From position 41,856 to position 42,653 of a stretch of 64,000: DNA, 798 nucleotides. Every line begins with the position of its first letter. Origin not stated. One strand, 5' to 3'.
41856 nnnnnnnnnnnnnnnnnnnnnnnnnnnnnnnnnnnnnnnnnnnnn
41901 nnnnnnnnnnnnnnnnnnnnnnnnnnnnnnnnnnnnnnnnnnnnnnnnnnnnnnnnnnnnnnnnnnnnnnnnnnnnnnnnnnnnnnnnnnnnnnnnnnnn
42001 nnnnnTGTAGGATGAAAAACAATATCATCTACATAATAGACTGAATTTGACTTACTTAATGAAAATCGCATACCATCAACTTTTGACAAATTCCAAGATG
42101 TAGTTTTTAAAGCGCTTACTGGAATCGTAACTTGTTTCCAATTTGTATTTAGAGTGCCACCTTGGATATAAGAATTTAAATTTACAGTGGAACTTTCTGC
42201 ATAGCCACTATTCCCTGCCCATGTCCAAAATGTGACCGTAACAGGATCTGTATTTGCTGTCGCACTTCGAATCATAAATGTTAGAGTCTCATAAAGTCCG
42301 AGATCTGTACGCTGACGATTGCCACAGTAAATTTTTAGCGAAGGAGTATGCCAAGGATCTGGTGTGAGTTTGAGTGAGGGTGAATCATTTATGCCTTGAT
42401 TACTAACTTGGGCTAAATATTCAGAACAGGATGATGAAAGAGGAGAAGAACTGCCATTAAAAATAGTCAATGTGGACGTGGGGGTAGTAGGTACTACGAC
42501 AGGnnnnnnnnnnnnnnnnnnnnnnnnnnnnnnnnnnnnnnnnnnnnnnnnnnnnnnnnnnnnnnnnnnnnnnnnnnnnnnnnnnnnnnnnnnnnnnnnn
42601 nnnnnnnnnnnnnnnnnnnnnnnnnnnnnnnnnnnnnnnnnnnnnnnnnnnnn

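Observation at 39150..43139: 1329-aa secreted GH9-like glycoside hydrolase with three unknown N-terminal modules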

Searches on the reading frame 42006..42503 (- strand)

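Call 11: search_protein_families(library=pfam, proteins=[window:42006-42503:-], max_evalue=10)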
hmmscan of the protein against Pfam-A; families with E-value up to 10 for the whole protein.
seq(166 aa): 3 families
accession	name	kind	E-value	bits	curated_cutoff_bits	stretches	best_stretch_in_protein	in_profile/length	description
PF18559.7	Exop_C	-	0.024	14.8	26.1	1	64-152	58-143/155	Galactose-binding domain-like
PF07705.17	CARDB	-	0.034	14.8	22.7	1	90-127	21-52/101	CARDB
PF21582.3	CBM30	-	0.038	14.4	27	1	103-148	108-152/170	Carbohydrate binding domain 30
